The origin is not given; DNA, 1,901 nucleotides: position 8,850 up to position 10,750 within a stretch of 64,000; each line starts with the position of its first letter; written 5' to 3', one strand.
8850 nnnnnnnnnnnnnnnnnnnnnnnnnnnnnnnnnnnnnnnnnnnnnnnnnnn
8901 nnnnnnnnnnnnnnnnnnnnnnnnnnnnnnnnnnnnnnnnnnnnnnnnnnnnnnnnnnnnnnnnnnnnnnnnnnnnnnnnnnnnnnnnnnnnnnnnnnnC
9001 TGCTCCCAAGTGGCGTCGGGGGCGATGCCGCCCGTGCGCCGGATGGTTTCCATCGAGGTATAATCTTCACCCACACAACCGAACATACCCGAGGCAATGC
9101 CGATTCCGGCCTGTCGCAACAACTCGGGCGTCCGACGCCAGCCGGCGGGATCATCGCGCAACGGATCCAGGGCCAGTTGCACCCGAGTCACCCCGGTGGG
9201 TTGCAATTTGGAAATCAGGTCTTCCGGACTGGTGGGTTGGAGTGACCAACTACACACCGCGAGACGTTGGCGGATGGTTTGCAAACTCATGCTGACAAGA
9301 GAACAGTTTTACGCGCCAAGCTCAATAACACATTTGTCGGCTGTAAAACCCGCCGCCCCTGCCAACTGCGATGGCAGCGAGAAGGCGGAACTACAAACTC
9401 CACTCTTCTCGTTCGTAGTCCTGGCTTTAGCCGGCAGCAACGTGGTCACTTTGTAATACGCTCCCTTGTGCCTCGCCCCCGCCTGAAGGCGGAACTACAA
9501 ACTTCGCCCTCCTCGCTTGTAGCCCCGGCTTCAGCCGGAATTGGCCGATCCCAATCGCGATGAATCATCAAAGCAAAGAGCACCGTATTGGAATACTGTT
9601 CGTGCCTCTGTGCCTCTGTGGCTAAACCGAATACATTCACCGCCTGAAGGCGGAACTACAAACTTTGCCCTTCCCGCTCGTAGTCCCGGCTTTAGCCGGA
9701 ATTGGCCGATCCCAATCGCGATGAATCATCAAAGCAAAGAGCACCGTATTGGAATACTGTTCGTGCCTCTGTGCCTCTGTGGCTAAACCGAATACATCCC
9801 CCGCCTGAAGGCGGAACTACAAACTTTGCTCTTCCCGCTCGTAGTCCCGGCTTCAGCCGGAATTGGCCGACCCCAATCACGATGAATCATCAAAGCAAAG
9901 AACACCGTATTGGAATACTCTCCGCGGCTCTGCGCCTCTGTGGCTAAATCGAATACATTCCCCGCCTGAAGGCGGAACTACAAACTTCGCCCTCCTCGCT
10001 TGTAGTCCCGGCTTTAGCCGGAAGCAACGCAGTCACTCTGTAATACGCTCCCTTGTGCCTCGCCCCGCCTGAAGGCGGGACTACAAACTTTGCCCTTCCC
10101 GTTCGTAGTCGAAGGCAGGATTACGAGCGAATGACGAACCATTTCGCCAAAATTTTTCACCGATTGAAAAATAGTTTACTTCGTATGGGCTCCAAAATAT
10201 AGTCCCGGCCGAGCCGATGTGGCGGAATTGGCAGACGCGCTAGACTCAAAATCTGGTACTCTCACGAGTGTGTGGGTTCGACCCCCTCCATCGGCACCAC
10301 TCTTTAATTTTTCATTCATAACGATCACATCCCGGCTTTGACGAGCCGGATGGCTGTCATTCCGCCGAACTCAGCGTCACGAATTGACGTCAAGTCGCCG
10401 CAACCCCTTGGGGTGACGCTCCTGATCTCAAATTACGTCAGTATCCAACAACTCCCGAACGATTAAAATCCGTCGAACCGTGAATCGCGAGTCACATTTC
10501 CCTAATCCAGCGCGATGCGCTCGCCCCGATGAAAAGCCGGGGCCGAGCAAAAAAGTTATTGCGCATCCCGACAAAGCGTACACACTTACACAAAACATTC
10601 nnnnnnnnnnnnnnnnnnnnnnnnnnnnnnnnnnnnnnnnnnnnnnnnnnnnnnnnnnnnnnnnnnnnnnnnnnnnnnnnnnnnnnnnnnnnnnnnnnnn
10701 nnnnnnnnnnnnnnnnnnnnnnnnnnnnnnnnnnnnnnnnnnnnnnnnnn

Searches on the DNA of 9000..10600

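Call 74: search_rna_families(source=window, start=9000, end=10600, threshold=evalue, max_evalue=1)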
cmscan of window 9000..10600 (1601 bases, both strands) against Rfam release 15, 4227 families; matches with E-value up to 1: 4.
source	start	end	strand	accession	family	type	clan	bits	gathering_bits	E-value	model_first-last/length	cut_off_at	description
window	10213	10296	+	RF00005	tRNA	Gene; tRNA;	CL00001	52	29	6.9e-10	1-71/71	no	tRNA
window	9475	9580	+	RF03020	RT-17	Gene; sRNA;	-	25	40.4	0.047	1-95/95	no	RT-17 RNA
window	9636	9741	+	RF03020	RT-17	Gene; sRNA;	-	21.1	40.4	0.45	1-95/95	no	RT-17 RNA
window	9797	9902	+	RF03020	RT-17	Gene; sRNA;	-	20.4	40.4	0.65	1-95/95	no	RT-17 RNA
